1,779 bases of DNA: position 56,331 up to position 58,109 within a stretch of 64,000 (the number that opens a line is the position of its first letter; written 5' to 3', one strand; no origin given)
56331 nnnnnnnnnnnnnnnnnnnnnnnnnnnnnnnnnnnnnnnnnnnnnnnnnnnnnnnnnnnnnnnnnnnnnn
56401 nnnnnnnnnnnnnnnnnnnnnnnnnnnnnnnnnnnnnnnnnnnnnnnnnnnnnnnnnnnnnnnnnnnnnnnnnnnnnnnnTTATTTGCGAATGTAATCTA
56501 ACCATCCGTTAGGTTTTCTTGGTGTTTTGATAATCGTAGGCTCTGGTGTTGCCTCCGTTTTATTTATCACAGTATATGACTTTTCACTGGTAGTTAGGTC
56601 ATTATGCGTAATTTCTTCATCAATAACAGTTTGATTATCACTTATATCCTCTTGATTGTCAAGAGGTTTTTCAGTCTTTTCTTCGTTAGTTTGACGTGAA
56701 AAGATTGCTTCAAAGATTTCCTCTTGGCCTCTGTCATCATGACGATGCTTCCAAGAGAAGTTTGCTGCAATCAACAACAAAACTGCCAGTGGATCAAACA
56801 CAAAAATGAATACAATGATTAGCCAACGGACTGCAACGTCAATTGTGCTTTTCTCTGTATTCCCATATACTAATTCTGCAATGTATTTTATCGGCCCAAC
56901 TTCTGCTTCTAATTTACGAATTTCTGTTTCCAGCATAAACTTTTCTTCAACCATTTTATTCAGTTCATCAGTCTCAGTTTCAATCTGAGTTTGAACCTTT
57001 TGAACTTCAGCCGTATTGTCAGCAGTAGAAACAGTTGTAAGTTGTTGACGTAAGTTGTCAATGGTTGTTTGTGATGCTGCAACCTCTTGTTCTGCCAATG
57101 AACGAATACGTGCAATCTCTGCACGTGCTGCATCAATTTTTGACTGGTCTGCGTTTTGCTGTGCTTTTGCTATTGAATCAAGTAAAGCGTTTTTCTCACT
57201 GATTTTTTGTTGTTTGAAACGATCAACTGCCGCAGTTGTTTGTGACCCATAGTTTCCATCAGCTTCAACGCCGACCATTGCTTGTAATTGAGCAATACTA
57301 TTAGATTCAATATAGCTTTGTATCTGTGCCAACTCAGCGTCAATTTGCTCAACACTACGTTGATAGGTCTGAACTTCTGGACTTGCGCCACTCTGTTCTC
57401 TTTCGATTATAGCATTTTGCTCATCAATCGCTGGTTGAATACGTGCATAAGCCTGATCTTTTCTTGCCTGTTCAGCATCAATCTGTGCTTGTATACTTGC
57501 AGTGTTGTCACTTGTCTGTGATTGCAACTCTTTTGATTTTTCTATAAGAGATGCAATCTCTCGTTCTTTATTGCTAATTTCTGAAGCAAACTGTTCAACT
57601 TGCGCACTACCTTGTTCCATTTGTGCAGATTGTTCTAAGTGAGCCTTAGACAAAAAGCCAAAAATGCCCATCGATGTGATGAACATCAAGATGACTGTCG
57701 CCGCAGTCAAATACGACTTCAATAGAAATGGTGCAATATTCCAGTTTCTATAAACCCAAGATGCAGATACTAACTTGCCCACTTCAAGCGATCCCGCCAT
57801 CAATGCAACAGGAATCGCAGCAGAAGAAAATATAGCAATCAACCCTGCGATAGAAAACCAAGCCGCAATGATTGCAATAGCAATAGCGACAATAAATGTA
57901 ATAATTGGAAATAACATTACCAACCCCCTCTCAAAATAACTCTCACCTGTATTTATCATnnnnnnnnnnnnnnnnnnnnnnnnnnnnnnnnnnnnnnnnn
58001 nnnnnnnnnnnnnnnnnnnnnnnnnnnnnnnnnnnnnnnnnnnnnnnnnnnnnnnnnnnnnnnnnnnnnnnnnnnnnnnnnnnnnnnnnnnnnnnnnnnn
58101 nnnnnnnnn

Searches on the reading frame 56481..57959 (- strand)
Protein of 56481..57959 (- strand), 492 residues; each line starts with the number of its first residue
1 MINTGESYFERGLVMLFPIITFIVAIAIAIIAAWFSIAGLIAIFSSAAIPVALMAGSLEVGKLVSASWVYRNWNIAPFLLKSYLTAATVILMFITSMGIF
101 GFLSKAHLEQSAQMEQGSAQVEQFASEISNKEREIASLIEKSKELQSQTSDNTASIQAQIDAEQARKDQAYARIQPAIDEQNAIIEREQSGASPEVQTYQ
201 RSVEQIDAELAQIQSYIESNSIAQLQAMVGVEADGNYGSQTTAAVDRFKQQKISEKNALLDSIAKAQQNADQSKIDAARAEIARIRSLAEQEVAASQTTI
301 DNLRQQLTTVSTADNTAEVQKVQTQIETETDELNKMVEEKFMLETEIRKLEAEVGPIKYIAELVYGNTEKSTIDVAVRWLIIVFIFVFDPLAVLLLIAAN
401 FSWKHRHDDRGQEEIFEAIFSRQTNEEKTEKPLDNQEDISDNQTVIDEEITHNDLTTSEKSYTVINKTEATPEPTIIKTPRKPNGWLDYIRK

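Call 10: search_protein_families(library=phrogs, proteins=[window:56481-57959:-], max_evalue=0.00001)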
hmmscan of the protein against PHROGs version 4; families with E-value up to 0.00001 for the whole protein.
window:56481-57959:- (492 aa): 0 families

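Call 11: search_dna_similar(query=window:56481-57959:-, collection=phages, mode=protein, max_rows=15)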
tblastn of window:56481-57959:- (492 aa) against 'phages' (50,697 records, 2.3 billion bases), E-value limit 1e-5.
Records with a match: 15; places in all: 15; records where one place covers at least 80% of the query: 0.
Best place of each record, by identity: <60% 15.
By first word of the organism name: Flavobacterium 4; uncultured 3; Xanthomonas 2; Stenotrophomonas 2; Pelagibacter 1; Salicola 1; Microcystis 1; Ralstonia 1.
By host as written in the record: Flavobacterium sp. LMO8 4; - 3; Xanthomonas oryzae pv. oryzae 1; Candidatus Pelagibacter ubique HTCC1062 1; Stenotrophomonas maltophilia SRM01 1; Stenotrophomonas maltophilia 1; Salicola sp. PV4 1; Xanthomonas citri 1; and 2 more.
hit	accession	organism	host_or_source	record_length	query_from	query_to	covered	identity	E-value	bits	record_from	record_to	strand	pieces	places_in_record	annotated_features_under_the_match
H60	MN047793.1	Xanthomonas phage Xoo-sp13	Xanthomonas oryzae pv. oryzae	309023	39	473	62%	31.2%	9e-15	144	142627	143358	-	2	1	hypothetical protein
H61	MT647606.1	Pelagibacter phage Mosig EXVC030M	Candidatus Pelagibacter ubique HTCC1062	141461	39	414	37%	50.8%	7e-21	200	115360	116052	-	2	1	hypothetical protein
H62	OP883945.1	Stenotrophomonas phage CM1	Stenotrophomonas maltophilia SRM01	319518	39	432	46%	36.0%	1e-14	138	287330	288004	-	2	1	record has no annotation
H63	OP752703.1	Stenotrophomonas phage RAS14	Stenotrophomonas maltophilia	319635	39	432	46%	36.0%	1e-14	138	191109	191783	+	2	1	hypothetical protein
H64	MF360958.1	Salicola phage SCTP-2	Salicola sp. PV4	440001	39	454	47%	33.9%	3e-7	118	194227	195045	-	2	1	195: hypothetical protein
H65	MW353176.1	Flavobacterium phage vB_FspM_immuto_3-5A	Flavobacterium sp. LMO8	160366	39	207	34%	31.4%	2e-14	82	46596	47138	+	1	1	hypothetical protein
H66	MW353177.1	Flavobacterium phage vB_FspM_immuto_13-6C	Flavobacterium sp. LMO8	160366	39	207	34%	31.4%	2e-14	82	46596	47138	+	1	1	hypothetical protein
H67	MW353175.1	Flavobacterium phage vB_FspM_immuto_2-6A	Flavobacterium sp. LMO8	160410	39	207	34%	31.4%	2e-14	82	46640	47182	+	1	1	hypothetical protein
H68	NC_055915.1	Flavobacterium phage vB_FspM_immuto_2-6A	Flavobacterium sp. LMO8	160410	39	207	34%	31.4%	2e-14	82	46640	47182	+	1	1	hypothetical protein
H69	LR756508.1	uncultured phage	metagenomic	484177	39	151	23%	38.9%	7e-16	87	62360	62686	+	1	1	record has no annotation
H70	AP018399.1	Xanthomonas phage XacN1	Xanthomonas citri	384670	39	151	23%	38.1%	2e-14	82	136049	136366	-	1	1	hypothetical protein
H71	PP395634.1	Microcystis phage Mel-JY01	Microcystis elabens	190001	39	164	26%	31.3%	4e-8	62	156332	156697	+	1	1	hypothetical protein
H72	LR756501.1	uncultured phage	metagenomic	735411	39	122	17%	34.5%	1e-9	67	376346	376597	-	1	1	record has no annotation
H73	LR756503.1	uncultured phage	metagenomic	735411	39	122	17%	34.5%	1e-9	67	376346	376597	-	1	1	record has no annotation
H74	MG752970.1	Ralstonia phage RsoM2USA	Ralstonia solanacearum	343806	39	106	14%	42.6%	1e-5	54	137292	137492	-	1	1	hypothetical protein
